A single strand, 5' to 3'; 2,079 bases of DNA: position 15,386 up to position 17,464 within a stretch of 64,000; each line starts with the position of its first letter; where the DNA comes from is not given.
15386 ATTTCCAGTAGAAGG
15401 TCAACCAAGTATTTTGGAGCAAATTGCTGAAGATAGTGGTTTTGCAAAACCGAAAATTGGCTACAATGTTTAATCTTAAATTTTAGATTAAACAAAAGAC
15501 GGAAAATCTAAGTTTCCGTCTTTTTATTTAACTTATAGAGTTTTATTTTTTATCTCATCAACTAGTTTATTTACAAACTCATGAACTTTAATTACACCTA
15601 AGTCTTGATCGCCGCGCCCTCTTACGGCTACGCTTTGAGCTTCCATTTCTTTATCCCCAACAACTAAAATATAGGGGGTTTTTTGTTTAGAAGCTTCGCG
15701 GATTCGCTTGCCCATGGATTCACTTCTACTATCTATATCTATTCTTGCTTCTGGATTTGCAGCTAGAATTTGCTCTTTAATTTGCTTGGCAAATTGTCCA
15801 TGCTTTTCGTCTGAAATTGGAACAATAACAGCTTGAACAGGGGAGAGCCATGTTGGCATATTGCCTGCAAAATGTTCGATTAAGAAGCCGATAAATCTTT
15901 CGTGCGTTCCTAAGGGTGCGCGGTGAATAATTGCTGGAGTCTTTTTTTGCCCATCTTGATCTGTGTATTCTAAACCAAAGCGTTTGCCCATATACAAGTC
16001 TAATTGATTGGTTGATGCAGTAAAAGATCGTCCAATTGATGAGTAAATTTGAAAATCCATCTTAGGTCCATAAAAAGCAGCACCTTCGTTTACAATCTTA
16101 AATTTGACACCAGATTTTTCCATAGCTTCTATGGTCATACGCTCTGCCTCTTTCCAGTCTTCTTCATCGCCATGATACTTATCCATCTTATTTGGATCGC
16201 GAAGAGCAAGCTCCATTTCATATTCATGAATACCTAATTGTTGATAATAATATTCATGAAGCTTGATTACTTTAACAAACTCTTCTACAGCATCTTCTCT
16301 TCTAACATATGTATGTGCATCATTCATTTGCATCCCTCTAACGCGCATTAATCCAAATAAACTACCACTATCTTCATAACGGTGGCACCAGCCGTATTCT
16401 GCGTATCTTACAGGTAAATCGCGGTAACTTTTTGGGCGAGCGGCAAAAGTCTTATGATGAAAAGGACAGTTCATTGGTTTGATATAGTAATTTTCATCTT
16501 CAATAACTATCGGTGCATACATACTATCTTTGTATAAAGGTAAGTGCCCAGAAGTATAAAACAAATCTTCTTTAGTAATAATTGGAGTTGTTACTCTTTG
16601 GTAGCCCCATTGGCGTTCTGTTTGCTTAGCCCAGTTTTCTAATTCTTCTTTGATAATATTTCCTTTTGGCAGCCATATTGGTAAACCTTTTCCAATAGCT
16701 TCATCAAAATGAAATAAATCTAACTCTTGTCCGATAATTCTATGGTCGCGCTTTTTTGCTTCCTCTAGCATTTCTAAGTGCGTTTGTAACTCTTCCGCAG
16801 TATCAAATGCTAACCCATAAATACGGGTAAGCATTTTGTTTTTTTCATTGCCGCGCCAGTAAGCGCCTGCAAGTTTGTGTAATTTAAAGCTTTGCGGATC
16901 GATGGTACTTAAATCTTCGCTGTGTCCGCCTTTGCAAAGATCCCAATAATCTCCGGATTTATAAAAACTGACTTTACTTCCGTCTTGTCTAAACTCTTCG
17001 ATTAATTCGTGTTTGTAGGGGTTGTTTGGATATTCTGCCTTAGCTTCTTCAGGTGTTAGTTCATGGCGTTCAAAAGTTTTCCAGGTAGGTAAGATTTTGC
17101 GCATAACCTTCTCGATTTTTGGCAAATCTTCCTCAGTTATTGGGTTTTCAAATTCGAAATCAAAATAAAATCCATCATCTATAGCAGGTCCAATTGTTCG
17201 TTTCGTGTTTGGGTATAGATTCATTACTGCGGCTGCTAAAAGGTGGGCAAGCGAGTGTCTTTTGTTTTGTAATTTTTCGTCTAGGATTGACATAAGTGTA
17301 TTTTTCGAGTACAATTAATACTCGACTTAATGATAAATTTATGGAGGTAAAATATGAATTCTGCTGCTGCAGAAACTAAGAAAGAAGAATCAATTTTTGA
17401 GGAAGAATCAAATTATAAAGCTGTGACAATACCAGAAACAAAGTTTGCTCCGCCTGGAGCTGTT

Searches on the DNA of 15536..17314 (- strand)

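Call 26: search_rna_families(source=L010, start=300, end=660, threshold=evalue, max_evalue=10, show_alignments=2)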
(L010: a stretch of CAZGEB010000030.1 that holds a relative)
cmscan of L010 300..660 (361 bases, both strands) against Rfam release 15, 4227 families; matches with E-value up to 10: 11.
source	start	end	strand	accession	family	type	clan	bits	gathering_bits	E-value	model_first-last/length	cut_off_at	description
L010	512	639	-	RF02921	RT-14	Gene; sRNA;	-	21.3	48.1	0.94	1-144/144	no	RT-14 RNA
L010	504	563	+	RF03604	mir-5728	Gene; miRNA;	-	16.3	100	2.8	1-84/84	no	mir-5728 microRNA precursor family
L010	502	566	+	RF00722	mir-451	Gene; miRNA;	-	16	66.5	1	1-71/71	no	mir-451 microRNA precursor family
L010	499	563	+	RF03883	mir-9256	Gene; miRNA;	-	15.4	80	2.9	1-67/67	no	mir-9256 microRNA precursor family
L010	503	565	+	RF04173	MIR847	Gene; miRNA;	-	15.2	184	1.1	1-164/164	no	MIR847 microRNA precursor family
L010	506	561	+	RF00358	snoZ101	Gene; snRNA; snoRNA; CD-box;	CL00057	15.1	44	8.3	1-96/96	no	Small nucleolar RNA Z101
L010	505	559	+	RF04079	MIR161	Gene; miRNA;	-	14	90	4.4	1-136/136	no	MIR161 microRNA precursor family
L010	568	657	+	RF02181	ST7-AS2_1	Gene; lncRNA;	-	13.7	80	2.3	1-72/72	no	ST7 antisense RNA 2 conserved region 1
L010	327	352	-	RF02914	DUF805b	Cis-reg;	CL00115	12.6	35.6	0.78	1-35/35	no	DUF805b RNA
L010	381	481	+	RF02960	DUF2800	Cis-reg;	-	12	60.2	10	1-158/158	no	DUF2800 RNA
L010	499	555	-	RF01824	RUF20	Gene;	-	11.2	60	2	1-425/425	no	RNA of unknown function 20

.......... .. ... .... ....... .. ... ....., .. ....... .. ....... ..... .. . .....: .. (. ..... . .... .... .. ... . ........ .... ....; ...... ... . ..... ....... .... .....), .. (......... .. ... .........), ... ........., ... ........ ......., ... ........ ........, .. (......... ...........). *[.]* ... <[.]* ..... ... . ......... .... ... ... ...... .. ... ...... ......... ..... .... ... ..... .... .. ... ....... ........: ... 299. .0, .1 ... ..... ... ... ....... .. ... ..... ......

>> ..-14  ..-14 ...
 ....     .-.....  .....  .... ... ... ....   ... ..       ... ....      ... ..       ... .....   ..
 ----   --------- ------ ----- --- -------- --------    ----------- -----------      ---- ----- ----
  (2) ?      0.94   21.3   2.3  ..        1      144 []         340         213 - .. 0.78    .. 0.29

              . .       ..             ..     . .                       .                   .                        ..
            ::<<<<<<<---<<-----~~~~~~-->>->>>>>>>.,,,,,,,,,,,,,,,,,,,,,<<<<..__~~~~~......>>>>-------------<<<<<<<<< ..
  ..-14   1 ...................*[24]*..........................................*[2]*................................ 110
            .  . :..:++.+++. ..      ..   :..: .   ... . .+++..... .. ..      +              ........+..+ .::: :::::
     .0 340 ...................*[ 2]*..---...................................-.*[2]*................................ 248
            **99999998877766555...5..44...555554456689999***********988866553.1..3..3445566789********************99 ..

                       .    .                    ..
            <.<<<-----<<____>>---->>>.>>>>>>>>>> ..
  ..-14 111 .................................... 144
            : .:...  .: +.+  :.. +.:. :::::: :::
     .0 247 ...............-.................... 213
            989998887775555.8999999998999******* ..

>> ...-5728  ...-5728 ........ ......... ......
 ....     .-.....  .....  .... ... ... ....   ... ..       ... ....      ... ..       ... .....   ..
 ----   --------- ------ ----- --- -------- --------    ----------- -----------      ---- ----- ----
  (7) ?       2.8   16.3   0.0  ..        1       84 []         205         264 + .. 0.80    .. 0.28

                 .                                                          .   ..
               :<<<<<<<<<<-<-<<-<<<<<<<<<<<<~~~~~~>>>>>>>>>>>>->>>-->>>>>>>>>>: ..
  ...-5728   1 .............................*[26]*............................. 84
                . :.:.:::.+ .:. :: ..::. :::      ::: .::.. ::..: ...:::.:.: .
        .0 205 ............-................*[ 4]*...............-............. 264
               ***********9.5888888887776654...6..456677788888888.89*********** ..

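Call 48: search_rna_families(sources=[L043, L041, L039, L035, L031, L042], threshold=gathering)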
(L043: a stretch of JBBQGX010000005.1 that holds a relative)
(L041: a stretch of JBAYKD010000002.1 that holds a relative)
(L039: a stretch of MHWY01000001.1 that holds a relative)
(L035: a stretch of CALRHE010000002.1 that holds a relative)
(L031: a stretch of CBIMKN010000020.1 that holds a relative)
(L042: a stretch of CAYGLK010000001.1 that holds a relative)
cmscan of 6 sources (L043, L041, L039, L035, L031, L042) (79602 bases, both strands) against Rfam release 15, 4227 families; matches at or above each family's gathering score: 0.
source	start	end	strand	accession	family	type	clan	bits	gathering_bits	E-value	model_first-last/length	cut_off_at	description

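Call 51: search_rna_families(source=L043, start=5740, end=5960, threshold=evalue, max_evalue=10, show_alignments=1)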
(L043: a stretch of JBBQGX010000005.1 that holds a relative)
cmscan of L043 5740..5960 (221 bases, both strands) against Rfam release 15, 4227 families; matches with E-value up to 10: 41.
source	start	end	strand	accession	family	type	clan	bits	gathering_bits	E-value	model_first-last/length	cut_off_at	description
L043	5874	5923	+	RF00906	MIR1120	Gene; miRNA;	-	27.8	86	0.00085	1-87/87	no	MIR1120/MIR1122 microRNA precursor family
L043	5871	5926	+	RF03686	mir-9424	Gene; miRNA;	-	24.5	90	0.0037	1-68/68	no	mir-9424 microRNA precursor family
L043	5855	5939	+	RF02417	VR-RNA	Gene; sRNA;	-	23.6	100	0.0021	312-397/397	no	VR-RNA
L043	5877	5920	-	RF03722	MIR4378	Gene; miRNA;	-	23.5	90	0.029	1-91/91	no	MIR4378 microRNA precursor family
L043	5878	5919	+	RF03973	mir-5615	Gene; miRNA;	-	22.7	82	0.02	10-50/61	no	mir-5615 microRNA precursor family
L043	5743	5888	+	RF00230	T-box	Cis-reg; leader;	-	22.2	93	0.0028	1-219/219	no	T-box leader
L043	5870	5940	+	RF02579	tsr26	Gene; sRNA;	-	19.9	141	0.72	1-122/122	no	S. aureus tsr26 small RNA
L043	5878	5919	-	RF03973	mir-5615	Gene; miRNA;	-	19.8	82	0.12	10-50/61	no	mir-5615 microRNA precursor family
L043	5852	5943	-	RF02875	AS-pc01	Gene; antisense;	-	19.6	79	0.23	1-99/99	no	Antisense to pHK01_035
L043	5874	5925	+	RF03751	mir-7445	Gene; miRNA;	-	19.1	79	0.64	1-60/60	no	mir-7445 microRNA precursor family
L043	5839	5928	+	RF02430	SpF19_sRNA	Gene; sRNA;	-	18.8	60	0.54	1-99/99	no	Streptococcus sRNA SpF19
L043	5874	5960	-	RF02822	Srn266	Gene; sRNA;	-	18.5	63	0.77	27-112/112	5'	Streptococcus RNA 266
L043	5864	5931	-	RF00559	L21_leader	Cis-reg; leader;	-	18.1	36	0.32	1-77/77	no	Ribosomal protein L21 leader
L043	5857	5936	+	RF01483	rli56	Cis-reg;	-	17.6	47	1.5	1-100/100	no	Listeria sRNA rli56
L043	5874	5951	-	RF02580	tsr31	Gene; sRNA;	-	16.2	50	3.3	1-70/70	no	S. aureus tsr31 small RNA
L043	5823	5923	+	RF01470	rli38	Gene; sRNA;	-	16.2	49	6.2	1-150/150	no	Listeria sRNA rli38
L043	5872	5925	+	RF03585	mir-3938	Gene; miRNA;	-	15.7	94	1.3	1-88/88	no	mir-3938 microRNA precursor family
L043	5876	5921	-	RF04147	MIR6224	Gene; miRNA;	-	15.6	171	0.65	1-176/176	no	MIR6224 microRNA precursor family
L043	5871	5926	-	RF04053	mir-95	Gene; miRNA;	-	15.6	67.5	2.1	1-79/79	no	mir-95 microRNA precursor family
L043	5869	5926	-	RF03709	MIR1878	Gene; miRNA;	-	14.6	70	4.8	1-100/100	no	MIR1878 microRNA precursor family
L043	5880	5917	-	RF00849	mir-60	Gene; miRNA;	-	14.5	67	3.2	1-72/72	no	mir-60 microRNA precursor family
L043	5852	5940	+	RF02621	BSnc120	Gene; sRNA;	-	14.2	114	2.2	1-88/88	no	Brucella sRNA 120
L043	5823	5884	+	RF02844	RefA9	Gene; antisense;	-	14.2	49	9.5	1-64/64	no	Enterococcus sRNA A9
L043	5744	5826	-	RF02515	AfaR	Gene; sRNA;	-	13.8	100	3.2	1-234/234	no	AfaR small RNA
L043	5873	5924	+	RF00895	mir-786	Gene; miRNA;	-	13.7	93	4.2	1-90/90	no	mir-786 microRNA precursor family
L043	5870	5927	+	RF04070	MIR6440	Gene; miRNA;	-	13.6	95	6.4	1-108/108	no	MIR6440 microRNA precursor family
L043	5875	5924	+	RF03621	MIR4245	Gene; miRNA;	-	13.5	74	10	1-128/128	no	MIR4245 microRNA precursor family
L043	5872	5934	+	RF00854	mir-5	Gene; miRNA;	-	13.4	75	7.2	1-70/70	no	mir-5 microRNA precursor family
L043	5888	5955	-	RF01726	SAM-II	Cis-reg; riboswitch;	-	13.1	44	5.4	1-60/60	no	SAM-II riboswitch aptamer (SAM-II long loop)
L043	5896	5960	+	RF01263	snR191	Gene; snRNA; snoRNA; HACA-box;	CL00043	12.9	46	0.72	1-79/273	3'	Small nucleolar RNA snR191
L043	5874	5960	-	RF02901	AaHKsRNA41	Gene; sRNA;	-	12.5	97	1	114-187/187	5'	Aggregatibacter sRNA 41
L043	5840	5917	-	RF02837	anti-hemB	Gene; sRNA;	-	12.4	49.5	1.6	1-81/81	no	Burkholderia RNA 7 (anti-hemB)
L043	5871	5960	+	RF00125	IS128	Gene; sRNA;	-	12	80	3.3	1-87/209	3'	IS128 RNA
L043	5869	5960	+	RF01578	RUF1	Gene; sRNA;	-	10.8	70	9.2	1-92/264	3'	Plasmodium RNA of unkown function RUF1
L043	5836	5960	-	RF01256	snR43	Gene; snRNA; snoRNA; HACA-box;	CL00027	10.5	60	5.9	27-207/207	5'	Small nucleolar RNA snR43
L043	5740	5816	-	RF04192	carA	Cis-reg;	-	10.4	100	9.6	1-84/202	3'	carA ncRNA motif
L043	5924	5960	-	RF00015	U4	Gene; snRNA; splicing;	CL00007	9.7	46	5.2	101-138/138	5'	U4 spliceosomal RNA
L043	5816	5960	+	RF02546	LSU_trypano_mito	Gene; rRNA;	CL00112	9.2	60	8.2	200-523/561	3'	Trypanosomatid mitochondrial large subunit ribosomal RNA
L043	5873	5924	+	RF01267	snR37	Gene; snRNA; snoRNA; HACA-box;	CL00041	7.7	47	9.7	91-142/385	no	Small nucleolar RNA snR37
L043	5882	5915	+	RF01494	rliD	Gene; antisense;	-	7.4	50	7.4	122-158/327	no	Listeria sRNA rliD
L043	5740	5808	+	RF01295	SCARNA7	Gene; snRNA; snoRNA; scaRNA;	-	7.3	65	5.5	52-330/330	5'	Small Cajal body-specific RNA 7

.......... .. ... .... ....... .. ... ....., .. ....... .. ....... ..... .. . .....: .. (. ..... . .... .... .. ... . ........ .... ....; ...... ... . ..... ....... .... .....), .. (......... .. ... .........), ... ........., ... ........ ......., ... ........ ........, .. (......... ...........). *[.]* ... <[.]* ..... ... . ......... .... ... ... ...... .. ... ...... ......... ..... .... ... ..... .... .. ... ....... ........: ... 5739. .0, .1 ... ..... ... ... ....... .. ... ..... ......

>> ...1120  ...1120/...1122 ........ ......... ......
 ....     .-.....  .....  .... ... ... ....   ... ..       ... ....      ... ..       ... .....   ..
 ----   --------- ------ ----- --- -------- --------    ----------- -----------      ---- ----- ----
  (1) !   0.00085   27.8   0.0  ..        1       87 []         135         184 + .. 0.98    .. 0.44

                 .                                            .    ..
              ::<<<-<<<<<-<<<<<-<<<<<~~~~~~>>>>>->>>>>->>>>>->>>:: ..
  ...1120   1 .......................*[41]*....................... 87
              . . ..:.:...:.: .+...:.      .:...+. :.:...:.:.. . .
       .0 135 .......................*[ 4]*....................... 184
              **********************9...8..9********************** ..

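Call 89: search_rna_families(sources=[L031, L035, L039, L041, L042], threshold=evalue, max_evalue=5)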
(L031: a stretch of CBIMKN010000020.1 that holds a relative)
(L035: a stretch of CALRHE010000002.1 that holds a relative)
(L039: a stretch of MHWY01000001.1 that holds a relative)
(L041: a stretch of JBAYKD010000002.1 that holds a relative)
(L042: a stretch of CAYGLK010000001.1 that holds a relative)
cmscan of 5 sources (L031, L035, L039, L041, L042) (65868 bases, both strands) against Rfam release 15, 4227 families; matches with E-value up to 5: 26.
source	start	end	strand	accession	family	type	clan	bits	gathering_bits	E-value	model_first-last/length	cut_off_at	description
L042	5585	5822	+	RF00230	T-box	Cis-reg; leader;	-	39.8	93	2.6e-05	1-219/219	no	T-box leader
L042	7752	7825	-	RF02495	ohsC_RNA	Gene; antitoxin;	-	37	50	0.06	1-77/77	no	Oppression of Hydrophobic ORF by sRNA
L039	11099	11167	+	RF00650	mir-153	Gene; miRNA;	-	32.6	54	0.036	1-73/73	no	mir-153 microRNA precursor family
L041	5749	5934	+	RF00230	T-box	Cis-reg; leader;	-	30.5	93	0.0061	1-219/219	no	T-box leader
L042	13407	13491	-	RF00558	L20_leader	Cis-reg; leader;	-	30.4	58.7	0.056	1-127/127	no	Ribosomal protein L20 leader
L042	7749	7850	-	RF01772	rnk_pseudo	Cis-reg; leader;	-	30.4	55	0.39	1-108/108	no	Pseudomonas rnk leader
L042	7751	7853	-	RF00515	PyrR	Cis-reg;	-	29.9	54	4.3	1-115/115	no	PyrR binding site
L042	13352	13455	+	RF00558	L20_leader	Cis-reg; leader;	-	29.1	58.7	0.12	1-127/127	no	Ribosomal protein L20 leader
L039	11046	11184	+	RF04184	BTnc060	Gene; sRNA;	-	29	228.9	1.7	1-213/213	no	Bacteroides sRNA BTnc060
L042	13366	13452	+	RF02029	sraA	Gene; sRNA;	-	28.8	56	2.5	1-95/95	no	sraA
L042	7729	7791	+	RF02495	ohsC_RNA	Gene; antitoxin;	-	28.8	50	3.1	1-77/77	no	Oppression of Hydrophobic ORF by sRNA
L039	5746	5955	+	RF00230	T-box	Cis-reg; leader;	-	28.7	93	0.018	1-219/219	no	T-box leader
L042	13410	13523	-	RF02029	sraA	Gene; sRNA;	-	28.5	56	3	1-95/95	no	sraA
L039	11087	11179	+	RF04112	MIR5512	Gene; miRNA;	-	28.4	139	0.37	1-132/132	no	MIR5512 microRNA precursor family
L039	12461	12562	+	RF01772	rnk_pseudo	Cis-reg; leader;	-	27.6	55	1.6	1-108/108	no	Pseudomonas rnk leader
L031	5730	5933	+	RF00230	T-box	Cis-reg; leader;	-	27.5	93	0.037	1-219/219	no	T-box leader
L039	8105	8175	+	RF03743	MIR7696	Gene; miRNA;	-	26.7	83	0.89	1-88/88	no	MIR7696 microRNA precursor family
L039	11099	11167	-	RF00650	mir-153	Gene; miRNA;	-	26.4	54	1.3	1-73/73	no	mir-153 microRNA precursor family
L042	13409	13449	-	RF04343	Plastid-psbA-2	Cis-reg;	CL00153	25.8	55.8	1.4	1-60/60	no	Plastid-psbA-2 3UTR RNA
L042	7724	7787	+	RF00512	Leu_leader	Cis-reg; leader;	-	25.6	50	0.51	1-148/148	no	Leucine operon leader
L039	8102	8176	-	RF03510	mir-3660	Gene; miRNA;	-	25.4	70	0.93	1-82/82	no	mir-3660 microRNA precursor family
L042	13404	13475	-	RF02067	STnc310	Gene; sRNA;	-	24.5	40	3.2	1-61/61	no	Salmonella enterica sRNA STnc310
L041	5914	5976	-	RF03822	mir-3931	Gene; miRNA;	-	24.2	49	1.4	1-77/77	no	mir-3931 microRNA precursor family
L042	13338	13520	+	RF03533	SQ1002_RNA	Gene; sRNA;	-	22.8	128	1.1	1-237/237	no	Clostridioides difficile sRNA SQ1002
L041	5893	5986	+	RF02621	BSnc120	Gene; sRNA;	-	21.4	114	3.5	1-88/88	no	Brucella sRNA 120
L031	8734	8882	-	RF00002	5_8S_rRNA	Gene; rRNA;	CL00112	17.9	42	2.3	1-154/154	no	5.8S ribosomal RNA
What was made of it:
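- On T-box riboswitch (for the minus-strand leader 17712-17554): Orthologous leaders of distant relatives score 22-40 bits (calls 51, 89).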
